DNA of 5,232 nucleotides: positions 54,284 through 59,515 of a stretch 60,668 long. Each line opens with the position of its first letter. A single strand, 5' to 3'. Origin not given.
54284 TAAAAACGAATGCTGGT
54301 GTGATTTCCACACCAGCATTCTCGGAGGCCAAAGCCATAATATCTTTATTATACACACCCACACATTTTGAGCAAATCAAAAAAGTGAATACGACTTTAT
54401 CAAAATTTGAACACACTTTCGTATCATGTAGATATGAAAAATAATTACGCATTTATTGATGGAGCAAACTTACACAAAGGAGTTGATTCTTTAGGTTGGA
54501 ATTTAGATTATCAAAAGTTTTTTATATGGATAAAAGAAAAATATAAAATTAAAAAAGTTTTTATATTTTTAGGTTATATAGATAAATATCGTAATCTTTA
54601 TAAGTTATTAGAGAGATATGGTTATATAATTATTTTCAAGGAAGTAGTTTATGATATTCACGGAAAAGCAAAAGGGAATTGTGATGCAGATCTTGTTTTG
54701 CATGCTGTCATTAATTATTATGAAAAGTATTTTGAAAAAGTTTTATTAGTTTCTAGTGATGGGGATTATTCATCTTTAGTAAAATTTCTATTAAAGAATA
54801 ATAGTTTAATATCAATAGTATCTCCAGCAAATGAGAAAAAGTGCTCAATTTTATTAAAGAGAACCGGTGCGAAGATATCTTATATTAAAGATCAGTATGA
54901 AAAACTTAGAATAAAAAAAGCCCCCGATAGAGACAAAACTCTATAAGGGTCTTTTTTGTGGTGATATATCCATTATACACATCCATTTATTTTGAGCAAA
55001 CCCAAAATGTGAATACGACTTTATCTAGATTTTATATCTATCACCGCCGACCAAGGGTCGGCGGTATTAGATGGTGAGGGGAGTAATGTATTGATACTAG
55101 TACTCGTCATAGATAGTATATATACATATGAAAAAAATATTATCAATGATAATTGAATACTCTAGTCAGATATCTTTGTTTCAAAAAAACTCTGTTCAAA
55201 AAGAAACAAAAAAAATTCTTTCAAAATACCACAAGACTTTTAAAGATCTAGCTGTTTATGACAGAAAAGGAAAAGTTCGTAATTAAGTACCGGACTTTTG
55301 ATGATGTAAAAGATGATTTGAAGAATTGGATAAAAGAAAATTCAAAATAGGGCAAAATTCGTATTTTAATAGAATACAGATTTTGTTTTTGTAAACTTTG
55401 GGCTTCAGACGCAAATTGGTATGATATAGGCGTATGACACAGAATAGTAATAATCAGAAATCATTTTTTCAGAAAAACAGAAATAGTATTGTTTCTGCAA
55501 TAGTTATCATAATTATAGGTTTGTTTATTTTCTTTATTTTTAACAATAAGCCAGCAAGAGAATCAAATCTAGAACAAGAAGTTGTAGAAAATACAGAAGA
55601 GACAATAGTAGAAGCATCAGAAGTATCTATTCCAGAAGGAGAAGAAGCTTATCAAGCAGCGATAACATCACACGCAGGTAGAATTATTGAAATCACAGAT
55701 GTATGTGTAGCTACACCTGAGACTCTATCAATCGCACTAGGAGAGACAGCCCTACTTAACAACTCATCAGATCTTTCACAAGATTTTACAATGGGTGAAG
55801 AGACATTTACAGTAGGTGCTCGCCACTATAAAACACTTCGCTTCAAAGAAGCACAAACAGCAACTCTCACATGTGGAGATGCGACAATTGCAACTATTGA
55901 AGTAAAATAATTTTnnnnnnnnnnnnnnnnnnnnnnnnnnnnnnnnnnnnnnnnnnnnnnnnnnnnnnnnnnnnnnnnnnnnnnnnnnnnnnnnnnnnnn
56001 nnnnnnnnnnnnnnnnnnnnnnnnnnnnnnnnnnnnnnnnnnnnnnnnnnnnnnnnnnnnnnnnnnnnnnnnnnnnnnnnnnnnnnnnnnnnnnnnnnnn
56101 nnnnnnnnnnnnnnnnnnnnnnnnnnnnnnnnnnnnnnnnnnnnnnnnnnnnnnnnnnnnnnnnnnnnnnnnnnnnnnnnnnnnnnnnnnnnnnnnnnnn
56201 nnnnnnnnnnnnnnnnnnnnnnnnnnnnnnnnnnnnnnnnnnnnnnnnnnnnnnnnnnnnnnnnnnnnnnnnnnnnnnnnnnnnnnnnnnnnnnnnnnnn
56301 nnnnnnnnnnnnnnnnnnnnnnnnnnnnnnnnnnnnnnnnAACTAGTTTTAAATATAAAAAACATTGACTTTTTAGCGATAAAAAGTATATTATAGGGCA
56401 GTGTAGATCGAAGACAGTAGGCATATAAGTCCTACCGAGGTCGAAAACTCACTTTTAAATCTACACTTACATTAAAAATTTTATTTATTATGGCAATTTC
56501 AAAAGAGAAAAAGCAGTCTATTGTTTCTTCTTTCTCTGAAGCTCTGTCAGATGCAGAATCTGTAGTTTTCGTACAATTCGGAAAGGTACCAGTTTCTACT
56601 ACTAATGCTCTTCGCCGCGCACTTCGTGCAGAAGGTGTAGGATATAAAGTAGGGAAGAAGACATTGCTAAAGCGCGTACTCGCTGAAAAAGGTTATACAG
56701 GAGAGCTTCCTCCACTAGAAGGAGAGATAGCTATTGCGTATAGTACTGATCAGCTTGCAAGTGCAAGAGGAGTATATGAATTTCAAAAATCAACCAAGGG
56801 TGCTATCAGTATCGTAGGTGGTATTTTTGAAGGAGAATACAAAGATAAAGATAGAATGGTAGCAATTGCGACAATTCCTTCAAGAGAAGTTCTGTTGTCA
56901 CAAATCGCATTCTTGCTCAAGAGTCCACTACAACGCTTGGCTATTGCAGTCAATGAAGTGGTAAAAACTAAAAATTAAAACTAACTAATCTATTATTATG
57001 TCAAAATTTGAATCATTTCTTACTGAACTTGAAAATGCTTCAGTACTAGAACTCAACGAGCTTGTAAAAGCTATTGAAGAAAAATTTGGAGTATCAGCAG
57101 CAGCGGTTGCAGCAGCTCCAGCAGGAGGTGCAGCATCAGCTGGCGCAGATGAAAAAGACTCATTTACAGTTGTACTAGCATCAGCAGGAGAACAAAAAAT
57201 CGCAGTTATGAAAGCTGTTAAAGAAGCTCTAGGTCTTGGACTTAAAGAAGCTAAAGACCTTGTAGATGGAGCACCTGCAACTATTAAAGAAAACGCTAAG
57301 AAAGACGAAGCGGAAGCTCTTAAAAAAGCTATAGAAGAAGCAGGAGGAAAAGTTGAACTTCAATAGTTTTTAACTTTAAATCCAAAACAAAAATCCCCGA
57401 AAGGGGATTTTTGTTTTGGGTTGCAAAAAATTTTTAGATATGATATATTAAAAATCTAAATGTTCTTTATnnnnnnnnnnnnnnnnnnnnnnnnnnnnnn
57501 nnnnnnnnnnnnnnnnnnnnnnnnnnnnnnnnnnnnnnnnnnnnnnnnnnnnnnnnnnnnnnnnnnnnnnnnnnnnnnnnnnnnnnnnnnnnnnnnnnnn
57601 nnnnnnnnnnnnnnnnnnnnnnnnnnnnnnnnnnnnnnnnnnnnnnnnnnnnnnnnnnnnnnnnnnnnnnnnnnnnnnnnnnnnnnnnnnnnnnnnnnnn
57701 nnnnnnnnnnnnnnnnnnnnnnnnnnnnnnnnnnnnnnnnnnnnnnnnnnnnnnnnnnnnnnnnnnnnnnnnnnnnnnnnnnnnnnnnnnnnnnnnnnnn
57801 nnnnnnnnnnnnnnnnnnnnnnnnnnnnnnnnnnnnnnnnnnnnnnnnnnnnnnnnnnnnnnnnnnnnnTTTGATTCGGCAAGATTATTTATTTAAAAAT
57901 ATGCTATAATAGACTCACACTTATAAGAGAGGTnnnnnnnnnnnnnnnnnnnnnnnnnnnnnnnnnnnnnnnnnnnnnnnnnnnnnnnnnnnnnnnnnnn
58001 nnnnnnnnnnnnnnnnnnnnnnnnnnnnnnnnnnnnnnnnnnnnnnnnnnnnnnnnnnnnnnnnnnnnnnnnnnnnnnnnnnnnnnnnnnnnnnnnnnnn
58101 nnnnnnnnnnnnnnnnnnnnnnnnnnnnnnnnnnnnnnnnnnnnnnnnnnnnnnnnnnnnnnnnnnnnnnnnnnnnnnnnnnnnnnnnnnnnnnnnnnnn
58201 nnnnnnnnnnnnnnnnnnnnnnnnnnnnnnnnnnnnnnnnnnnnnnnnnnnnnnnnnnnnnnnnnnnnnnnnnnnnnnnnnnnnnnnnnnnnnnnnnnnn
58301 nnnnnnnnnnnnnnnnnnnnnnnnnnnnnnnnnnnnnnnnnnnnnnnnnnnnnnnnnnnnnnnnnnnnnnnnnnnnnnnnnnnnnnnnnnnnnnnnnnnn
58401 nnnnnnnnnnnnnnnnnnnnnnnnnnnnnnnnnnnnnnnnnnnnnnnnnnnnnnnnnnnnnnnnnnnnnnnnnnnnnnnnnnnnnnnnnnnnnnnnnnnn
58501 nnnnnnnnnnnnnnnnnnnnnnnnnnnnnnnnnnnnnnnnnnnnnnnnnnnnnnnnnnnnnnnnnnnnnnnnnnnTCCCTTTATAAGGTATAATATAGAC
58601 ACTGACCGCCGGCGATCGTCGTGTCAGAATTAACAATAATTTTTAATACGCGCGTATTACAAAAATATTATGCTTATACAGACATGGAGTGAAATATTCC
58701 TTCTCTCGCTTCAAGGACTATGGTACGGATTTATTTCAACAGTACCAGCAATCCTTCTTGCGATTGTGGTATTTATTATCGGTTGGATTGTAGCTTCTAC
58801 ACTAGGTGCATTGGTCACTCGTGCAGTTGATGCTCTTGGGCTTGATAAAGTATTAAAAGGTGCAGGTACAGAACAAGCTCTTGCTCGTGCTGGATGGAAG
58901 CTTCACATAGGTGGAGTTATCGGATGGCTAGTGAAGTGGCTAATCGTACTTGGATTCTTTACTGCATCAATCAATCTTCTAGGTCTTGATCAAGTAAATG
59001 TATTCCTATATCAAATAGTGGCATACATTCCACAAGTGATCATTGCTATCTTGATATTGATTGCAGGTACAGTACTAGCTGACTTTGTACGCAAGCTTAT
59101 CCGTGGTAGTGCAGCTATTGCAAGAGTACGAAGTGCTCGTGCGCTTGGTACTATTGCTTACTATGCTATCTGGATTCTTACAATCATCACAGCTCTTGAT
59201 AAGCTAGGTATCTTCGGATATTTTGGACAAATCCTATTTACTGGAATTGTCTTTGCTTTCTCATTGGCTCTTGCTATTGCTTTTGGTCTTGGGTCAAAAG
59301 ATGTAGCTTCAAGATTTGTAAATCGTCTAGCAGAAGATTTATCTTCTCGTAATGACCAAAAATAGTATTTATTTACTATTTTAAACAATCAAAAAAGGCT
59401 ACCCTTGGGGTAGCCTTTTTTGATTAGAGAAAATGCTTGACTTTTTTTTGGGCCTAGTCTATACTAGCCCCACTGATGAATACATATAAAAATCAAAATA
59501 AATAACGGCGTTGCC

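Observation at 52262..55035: Cassette array: diverged RNase-fold genes each sit behind a near-identical terminator/promoter/5'-leader junction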

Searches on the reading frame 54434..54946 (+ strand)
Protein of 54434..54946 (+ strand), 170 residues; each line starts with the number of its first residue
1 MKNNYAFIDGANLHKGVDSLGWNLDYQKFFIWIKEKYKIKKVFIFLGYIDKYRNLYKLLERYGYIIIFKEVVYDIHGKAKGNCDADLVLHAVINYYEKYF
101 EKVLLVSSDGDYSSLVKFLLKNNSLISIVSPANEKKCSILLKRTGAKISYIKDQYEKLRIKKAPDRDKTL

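Call 6: search_protein_families(library=pfam, proteins=[window:54434-54946:+], max_evalue=0.01)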
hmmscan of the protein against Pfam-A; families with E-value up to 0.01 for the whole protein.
window:54434-54946:+ (170 aa): 1 family
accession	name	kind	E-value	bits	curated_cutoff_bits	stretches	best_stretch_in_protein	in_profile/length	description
PF01936.24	NYN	-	1.7e-12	48.5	24.2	1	7-131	5-125/145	NYN domain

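Call 13: find_homologous_proteins(query=window:54434-54946:+, max_evalue=0.00001)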
Query window:54434-54946:+ (170 aa): 2456 proteins with E <= 0.00001 among 2482 candidates; the best 120 are listed.
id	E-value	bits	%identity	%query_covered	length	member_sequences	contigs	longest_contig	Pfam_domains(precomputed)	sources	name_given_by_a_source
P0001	1.3e-105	368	100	100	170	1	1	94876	PF01936.25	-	-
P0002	5.4e-64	233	60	99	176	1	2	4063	PF01936.25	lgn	-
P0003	1.6e-63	232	64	99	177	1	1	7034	PF01936.25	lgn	-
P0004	1.8e-63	231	61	99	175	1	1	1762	PF01936.25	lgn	-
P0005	2.9e-63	231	60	99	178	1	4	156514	PF01936.25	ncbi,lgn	-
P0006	5.9e-63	230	59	99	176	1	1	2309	PF01936.25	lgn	-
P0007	6.0e-63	230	61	99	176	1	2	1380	PF01936.25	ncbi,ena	-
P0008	8.6e-63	229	61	98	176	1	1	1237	PF01936.25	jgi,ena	-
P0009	9.4e-63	229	61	99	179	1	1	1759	PF01936.25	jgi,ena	-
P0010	1.1e-62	229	59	98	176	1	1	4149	PF01936.25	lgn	-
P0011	1.5e-62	228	61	99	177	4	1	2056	PF01936.25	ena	-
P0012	1.5e-62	228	58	100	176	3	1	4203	PF01936.25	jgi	jgi:uncharacterized LabA/DUF88 family protein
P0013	2.4e-62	228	61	99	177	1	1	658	PF01936.25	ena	-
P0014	2.8e-62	228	61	99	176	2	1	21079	PF01936.25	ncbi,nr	ncbi:MAG: NYN domain-containing protein [Candidatus Staskawiczbacteria bacterium]|nr:NYN domain-cont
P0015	3.0e-62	227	60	99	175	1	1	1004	PF01936.25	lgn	-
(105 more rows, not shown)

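Call 15: find_encoding_contigs(protein=P0005, flank=6000, max_places=3)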
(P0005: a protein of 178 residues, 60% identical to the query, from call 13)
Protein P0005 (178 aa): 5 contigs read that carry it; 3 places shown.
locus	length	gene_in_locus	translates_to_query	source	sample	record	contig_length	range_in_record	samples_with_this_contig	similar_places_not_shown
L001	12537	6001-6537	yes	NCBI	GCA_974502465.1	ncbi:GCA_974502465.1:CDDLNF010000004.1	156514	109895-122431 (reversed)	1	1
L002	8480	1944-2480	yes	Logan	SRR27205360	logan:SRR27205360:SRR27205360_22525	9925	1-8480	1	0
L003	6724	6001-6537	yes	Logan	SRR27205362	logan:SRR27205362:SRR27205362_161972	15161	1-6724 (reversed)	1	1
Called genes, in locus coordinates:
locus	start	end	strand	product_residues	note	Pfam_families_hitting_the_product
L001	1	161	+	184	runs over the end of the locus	PF20803:PaaX_M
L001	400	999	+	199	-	-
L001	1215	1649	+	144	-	PF02381:MraZ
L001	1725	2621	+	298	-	PF01795:Methyltransf_5, PF01189:Methyltr_RsmB-F (weak), PF13847:Methyltransf_31 (weak)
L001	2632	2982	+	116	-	-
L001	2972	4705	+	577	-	PF03717:PBP_dimer, PF00905:Transpeptidase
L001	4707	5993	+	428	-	PF08245:Mur_ligase_M, PF02875:Mur_ligase_C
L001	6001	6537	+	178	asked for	PF01936:NYN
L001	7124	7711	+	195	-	PF00210:Ferritin, PF02915:Rubrerythrin, PF23458:DUF7130 (weak), PF21349:RUBY_RBDX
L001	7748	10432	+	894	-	PF00690:Cation_ATPase_N, PF00122:E1-E2_ATPase, PF00702:Hydrolase, PF13246:Cation_ATPase, PF08282:Hydrolase_3 (faint), PF00689:Cation_ATPase_C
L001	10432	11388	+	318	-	PF01699:Na_Ca_ex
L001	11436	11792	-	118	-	-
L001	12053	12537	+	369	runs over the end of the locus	PF02646:RmuC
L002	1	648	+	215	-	?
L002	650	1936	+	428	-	PF08245:Mur_ligase_M, PF02875:Mur_ligase_C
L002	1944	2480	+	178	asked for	PF01936:NYN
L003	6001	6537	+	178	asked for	PF01936:NYN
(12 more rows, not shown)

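Call 21: find_related_loci(query=A2, collection=genome_contigs, flank=3000)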
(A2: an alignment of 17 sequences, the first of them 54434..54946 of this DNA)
Query A2 (170 aa) in genome_contigs; peptide patterns used: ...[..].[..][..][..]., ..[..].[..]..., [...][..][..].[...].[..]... (x = any residue, [..] = any of these).
600 stretches matched a pattern (row limit reached: there are more); 569 encode a relative of the query (tblastn E <= 1e-3); the best 80 are kept; 80 distinct loci.
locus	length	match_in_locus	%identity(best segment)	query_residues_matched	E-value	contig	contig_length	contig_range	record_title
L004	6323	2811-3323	61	2-169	1e-67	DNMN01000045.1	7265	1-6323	MAG TPA_asm: Candidatus Yonathbacteria bacterium isolate UBA12043 contig_12298, whole genome shotgun sequence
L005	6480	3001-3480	61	3-162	6e-67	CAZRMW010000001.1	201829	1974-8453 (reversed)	MAG TPA_asm: uncultured Candidatus Saccharibacteria bacterium isolate SRP077602_co6_144 genome assembly, contig: NODE_26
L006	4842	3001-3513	60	1-169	6e-65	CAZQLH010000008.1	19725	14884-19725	MAG TPA_asm: uncultured Candidatus Saccharibacteria bacterium isolate SRP077602_co6_254 genome assembly, contig: NODE_44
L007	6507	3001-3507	56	2-169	7e-65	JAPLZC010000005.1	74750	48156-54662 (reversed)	MAG: Candidatus Staskawiczbacteria bacterium isolate LacPavin_0818_WC45_MAG_38_24 LacPavin_0818_WC45_scaffold_225402, wh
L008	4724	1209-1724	57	2-170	1e-64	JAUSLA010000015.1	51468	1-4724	MAG: bacterium isolate E14_metabat.bin.93 E14_k141_1198580, whole genome shotgun sequence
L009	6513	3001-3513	58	2-170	2e-64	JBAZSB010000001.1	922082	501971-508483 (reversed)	MAG: Patescibacteria group bacterium isolate SO_2017_GW1_162 NODE_23_length_922082_cov_1.706351_OW334_2017, whole genome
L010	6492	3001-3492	60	2-164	2e-63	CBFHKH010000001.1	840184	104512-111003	MAG: Minisyncoccia bacterium isolate AGTU_16_bin_21_orig genome assembly, contig: AGTU_16_bin_21_orig_AGTU_16_c_00000000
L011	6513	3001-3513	56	2-170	6e-63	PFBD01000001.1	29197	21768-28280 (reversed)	MAG: Candidatus Harrisonbacteria bacterium CG10_big_fil_rev_8_21_14_0_10_49_15 CG10_8_21_14_0.10_scaffold_3817_c, whole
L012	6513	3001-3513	57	2-170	8e-63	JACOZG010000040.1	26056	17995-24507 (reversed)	MAG: Candidatus Vogelbacteria bacterium isolate NC_groundwater_199_Ag_S-0.1um_51_14 S4_GD2017_2_S1_scaffold_2481, whole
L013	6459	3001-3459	59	2-154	9e-62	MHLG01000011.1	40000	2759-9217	MAG: Candidatus Liptonbacteria bacterium RIFOXYD1_FULL_36_11 rifoxyd1_full_scaffold_281, whole genome shotgun sequence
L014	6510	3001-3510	56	2-167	6e-61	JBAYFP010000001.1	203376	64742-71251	MAG: Candidatus Paceibacterota bacterium isolate SO_2016_GW1_104 scaffold00128_OW334_2016, whole genome shotgun sequence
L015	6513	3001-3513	54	2-169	4e-61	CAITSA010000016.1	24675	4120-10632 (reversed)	uncultured bacterium isolate AlinenLipids_bin-4835 genome assembly, contig: bin-4835:16/31, whole genome shotgun sequenc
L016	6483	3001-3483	58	2-162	9e-61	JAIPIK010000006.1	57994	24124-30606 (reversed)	MAG: Candidatus Gracilibacteria bacterium isolate Tobar13.5m-G72 Tobar13-5m-C582, whole genome shotgun sequence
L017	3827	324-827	55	4-169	2e-60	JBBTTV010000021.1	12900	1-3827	MAG: Patescibacteria group bacterium isolate H51-bin128_1 H51_bin128_1_000000000021, whole genome shotgun sequence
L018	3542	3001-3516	54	1-169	2e-60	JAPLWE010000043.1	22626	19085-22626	MAG: Candidatus Gribaldobacteria bacterium isolate LacPavin_0419_WC90_MAG_39_10 LacPavin_0419_WC90_scaffold_176356, whol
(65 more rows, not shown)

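Call 68: search_protein_families(library=padloc, proteins=[window:54434-54946:+], max_evalue=0.01)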
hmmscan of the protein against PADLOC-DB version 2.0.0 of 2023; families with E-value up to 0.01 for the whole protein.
window:54434-54946:+ (170 aa): 1 family
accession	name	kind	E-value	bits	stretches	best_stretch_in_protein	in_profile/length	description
PDLC01154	NYN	-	7.2e-05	20.3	1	7-130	151-276/310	"LabA-like protein, NYN family nuclease"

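Call 69: search_protein_families(library=ncbifam, proteins=[window:54434-54946:+], max_evalue=0.01)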
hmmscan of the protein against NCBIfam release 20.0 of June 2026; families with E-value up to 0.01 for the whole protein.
window:54434-54946:+ (170 aa): 0 families

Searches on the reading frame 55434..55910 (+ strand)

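Call 6: search_protein_families(library=pfam, proteins=[window:55434-55910:+], max_evalue=0.01)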
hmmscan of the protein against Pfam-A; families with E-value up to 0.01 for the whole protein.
window:55434-55910:+ (158 aa): 0 families

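Call 68: search_protein_families(library=padloc, proteins=[window:55434-55910:+], max_evalue=0.01)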
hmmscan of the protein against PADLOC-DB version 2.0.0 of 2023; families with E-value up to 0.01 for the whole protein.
window:55434-55910:+ (158 aa): 1 family
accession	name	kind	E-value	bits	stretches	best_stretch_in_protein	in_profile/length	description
PDLC04057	PD-T4-6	-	0.002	15.2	1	3-63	311-371/443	-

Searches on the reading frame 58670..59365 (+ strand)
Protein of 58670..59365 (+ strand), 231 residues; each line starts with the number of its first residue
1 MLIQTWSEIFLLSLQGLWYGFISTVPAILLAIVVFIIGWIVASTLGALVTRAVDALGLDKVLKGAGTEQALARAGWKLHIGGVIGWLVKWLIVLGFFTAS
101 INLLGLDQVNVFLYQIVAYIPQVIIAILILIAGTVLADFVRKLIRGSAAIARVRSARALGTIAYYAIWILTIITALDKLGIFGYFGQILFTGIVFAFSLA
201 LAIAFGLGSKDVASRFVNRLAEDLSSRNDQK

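Call 59: search_protein_families(library=pfam, proteins=[window:58670-59365:+], max_evalue=0.001)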
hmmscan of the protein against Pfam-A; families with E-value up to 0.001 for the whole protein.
window:58670-59365:+ (231 aa): 1 family
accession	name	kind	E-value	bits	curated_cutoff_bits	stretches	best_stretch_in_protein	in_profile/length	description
PF05552.17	MS_channel_1st_1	-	1e-15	57.8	22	2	14-60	3-49/50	Mechanosensitive ion channel, conserved TM helix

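Call 85: find_encoding_contigs(protein=window:58670-59365:+, flank=10000, max_places=1)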
Protein window:58670-59365:+ (231 aa): 1 contig read that carries it; 1 place shown.
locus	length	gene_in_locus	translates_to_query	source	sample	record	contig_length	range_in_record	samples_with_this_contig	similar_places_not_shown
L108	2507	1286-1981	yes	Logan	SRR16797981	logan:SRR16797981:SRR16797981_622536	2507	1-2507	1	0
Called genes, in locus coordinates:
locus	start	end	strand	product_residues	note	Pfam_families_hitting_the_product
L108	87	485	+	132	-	-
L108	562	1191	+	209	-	-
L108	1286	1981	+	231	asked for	PF05552:MS_channel_1st_1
